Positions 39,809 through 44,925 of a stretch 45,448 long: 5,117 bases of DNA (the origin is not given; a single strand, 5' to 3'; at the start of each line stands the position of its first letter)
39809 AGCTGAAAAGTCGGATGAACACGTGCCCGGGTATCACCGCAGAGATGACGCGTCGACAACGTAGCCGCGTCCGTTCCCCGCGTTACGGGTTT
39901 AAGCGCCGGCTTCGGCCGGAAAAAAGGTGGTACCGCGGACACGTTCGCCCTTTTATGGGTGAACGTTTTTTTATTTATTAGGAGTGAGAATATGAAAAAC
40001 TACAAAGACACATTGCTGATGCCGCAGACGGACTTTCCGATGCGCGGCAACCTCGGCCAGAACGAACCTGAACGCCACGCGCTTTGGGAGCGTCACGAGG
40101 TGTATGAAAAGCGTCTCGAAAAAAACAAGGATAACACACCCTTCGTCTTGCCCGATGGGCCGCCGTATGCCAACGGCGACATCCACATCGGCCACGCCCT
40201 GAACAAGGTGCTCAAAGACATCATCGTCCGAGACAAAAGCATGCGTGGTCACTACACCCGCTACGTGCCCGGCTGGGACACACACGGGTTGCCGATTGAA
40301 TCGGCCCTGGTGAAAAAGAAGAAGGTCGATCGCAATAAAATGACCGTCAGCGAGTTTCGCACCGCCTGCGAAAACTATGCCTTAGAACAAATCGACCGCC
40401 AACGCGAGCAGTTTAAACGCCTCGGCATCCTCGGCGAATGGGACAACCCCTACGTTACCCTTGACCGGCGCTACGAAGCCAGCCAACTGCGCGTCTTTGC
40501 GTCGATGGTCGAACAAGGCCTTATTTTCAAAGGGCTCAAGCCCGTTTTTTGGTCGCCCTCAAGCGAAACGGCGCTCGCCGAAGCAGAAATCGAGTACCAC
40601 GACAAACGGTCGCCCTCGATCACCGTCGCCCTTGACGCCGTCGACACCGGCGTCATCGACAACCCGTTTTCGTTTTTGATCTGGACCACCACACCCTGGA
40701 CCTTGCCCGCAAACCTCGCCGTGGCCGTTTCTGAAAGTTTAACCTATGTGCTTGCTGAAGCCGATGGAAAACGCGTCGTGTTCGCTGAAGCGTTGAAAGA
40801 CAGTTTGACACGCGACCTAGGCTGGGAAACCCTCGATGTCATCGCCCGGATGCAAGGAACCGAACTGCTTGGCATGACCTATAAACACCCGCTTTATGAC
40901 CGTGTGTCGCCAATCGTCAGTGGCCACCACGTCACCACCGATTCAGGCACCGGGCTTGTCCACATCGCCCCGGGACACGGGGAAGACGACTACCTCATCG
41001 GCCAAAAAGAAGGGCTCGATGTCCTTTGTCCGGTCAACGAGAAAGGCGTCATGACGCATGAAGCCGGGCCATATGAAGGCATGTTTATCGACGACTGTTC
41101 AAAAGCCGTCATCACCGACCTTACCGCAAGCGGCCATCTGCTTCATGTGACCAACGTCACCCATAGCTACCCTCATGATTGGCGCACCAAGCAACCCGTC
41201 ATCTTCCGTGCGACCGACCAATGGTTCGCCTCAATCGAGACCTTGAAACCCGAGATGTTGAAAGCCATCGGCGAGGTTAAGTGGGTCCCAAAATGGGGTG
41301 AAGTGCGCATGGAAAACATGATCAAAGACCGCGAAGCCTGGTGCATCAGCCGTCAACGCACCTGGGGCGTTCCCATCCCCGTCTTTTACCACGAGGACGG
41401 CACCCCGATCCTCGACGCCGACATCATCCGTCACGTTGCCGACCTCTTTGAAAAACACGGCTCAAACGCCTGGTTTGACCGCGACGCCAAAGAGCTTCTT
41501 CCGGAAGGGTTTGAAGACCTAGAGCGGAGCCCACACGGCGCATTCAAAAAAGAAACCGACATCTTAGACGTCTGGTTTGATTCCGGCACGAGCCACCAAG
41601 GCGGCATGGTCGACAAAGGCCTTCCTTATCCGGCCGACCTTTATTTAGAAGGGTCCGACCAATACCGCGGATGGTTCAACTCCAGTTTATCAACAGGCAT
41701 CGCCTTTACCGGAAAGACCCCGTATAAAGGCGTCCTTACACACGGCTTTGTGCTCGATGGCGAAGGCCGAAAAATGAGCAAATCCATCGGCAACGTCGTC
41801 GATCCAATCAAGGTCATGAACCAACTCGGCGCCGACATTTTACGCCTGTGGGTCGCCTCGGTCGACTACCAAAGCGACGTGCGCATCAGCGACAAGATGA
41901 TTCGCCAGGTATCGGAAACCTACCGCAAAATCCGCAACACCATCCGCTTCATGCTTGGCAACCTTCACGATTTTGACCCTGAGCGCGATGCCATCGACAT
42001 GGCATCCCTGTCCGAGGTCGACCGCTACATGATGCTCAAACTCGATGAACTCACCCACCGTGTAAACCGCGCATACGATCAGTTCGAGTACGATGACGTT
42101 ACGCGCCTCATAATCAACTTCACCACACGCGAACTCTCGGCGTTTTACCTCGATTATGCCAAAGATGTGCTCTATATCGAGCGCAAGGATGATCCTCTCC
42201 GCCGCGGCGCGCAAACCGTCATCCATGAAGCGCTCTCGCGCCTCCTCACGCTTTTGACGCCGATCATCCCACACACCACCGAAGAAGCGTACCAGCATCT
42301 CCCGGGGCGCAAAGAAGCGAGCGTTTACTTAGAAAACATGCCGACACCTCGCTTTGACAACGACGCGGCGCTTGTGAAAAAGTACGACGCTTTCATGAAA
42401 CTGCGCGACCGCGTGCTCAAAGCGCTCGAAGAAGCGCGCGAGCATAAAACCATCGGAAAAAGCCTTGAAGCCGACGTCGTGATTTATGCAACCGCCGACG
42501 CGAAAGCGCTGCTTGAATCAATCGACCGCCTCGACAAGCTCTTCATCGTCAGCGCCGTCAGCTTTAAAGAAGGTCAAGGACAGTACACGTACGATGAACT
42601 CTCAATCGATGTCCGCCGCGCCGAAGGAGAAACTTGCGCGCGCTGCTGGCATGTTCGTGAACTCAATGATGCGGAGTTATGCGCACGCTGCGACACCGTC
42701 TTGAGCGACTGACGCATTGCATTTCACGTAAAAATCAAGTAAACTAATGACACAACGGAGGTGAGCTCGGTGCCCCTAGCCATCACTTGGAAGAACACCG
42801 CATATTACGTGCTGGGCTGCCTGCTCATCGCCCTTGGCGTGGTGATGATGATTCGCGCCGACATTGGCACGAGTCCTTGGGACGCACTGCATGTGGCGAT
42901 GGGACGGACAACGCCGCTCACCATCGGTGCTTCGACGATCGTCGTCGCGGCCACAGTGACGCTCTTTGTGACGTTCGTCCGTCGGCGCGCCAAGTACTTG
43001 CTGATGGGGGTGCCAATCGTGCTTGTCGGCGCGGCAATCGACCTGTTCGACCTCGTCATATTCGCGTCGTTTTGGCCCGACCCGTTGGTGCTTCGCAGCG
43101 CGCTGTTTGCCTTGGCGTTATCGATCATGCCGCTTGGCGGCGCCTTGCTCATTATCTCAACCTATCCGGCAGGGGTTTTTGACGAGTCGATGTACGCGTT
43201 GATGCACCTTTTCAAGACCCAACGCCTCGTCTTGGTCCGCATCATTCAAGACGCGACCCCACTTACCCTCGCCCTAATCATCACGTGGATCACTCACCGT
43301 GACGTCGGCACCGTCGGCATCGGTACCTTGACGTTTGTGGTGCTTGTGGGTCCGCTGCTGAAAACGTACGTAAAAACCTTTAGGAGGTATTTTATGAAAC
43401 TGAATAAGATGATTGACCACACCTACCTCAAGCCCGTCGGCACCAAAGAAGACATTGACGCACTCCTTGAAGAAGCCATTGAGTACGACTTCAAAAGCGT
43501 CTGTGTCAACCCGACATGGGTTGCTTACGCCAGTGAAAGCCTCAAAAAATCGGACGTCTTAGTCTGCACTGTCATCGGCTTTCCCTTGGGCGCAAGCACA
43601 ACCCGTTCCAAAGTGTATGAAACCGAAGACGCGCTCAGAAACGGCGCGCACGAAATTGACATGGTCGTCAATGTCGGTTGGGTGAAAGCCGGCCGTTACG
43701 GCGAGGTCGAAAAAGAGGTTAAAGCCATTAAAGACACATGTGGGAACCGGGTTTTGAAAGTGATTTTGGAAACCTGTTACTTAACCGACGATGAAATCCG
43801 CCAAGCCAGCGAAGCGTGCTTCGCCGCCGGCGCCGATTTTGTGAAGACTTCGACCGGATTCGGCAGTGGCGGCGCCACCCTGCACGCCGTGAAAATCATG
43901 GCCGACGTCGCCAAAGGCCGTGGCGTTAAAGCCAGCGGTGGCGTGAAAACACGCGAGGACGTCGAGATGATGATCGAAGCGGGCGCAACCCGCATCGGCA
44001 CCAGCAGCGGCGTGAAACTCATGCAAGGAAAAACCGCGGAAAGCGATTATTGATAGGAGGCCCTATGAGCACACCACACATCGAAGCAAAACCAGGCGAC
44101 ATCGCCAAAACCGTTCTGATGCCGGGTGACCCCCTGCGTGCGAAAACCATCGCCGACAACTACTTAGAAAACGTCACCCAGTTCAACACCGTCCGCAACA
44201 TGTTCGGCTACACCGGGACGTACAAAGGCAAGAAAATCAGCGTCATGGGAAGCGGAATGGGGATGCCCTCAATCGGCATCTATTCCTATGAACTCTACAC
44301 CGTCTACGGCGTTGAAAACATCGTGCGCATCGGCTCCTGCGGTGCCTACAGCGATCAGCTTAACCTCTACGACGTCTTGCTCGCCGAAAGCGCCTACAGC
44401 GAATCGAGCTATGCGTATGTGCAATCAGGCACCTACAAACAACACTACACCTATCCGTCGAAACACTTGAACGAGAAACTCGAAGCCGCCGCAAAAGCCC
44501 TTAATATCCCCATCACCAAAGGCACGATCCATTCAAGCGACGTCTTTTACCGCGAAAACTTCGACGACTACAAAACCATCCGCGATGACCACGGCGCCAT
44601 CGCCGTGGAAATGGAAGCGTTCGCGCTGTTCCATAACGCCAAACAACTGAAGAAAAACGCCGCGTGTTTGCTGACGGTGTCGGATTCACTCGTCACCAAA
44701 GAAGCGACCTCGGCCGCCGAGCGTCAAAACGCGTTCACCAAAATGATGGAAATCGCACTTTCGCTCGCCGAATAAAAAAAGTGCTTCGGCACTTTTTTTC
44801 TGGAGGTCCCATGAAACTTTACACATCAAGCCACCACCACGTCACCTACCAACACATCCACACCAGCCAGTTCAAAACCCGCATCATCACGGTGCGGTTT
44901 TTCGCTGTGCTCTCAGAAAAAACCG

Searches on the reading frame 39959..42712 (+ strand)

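Call 31: search_protein_families(library=pfam, proteins=[window:39959-42712:+], max_evalue=0.00001)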
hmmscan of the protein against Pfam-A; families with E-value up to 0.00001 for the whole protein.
window:39959-42712:+ (917 aa): 5 families
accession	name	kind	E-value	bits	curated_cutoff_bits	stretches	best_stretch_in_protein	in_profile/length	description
PF00133.28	tRNA-synt_1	-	1.2e-146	489.2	22.7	1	40-644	3-414/414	tRNA synthetases class I (I, L, M and V)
PF08264.19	Anticodon_1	-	6.7e-31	107.6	25.1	1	688-842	1-148/148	Anticodon-binding domain of tRNA ligase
PF09334.17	tRNA-synt_1g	-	2.3e-25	89.6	20.1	1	69-212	8-136/391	tRNA synthetases class I (M)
PF01406.26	tRNA-synt_1e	-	1e-07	32.1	27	1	550-651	199-299/301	tRNA synthetases class I (C) catalytic domain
PF01921.24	tRNA-synt_1f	-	7.5e-07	28.8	27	0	577-662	253-339/360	tRNA synthetases class I (K)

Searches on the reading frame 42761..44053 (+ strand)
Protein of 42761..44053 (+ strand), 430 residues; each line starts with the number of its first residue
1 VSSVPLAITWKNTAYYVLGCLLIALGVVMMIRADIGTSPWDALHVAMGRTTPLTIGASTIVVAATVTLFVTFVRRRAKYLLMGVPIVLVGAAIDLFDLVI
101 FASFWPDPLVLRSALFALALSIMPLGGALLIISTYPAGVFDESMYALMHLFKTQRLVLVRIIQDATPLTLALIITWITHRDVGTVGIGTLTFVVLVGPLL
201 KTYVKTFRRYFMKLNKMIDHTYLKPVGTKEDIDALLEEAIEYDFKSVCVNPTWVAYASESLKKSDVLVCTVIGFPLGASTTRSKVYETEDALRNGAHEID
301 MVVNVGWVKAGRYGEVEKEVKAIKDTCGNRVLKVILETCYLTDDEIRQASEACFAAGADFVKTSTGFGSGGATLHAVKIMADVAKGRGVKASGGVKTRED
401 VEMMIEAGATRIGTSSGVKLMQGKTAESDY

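Call 31: search_protein_families(library=pfam, proteins=[window:42761-44053:+], max_evalue=0.00001)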
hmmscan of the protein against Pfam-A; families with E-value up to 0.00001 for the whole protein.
window:42761-44053:+ (430 aa): 1 family
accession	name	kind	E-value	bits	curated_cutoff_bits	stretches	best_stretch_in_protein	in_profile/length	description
PF01791.15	DeoC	-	2.9e-24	86.4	23.8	1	217-419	5-225/229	DeoC/LacD family aldolase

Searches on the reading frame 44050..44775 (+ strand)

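Call 31: search_protein_families(library=pfam, proteins=[window:44050-44775:+], max_evalue=0.00001)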
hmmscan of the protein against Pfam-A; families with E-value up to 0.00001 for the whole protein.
window:44050-44775:+ (241 aa): 1 family
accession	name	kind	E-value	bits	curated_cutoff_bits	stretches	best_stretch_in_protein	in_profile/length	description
PF01048.26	PNP_UDP_1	-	4.8e-37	128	25.1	1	21-231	2-219/233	Phosphorylase superfamily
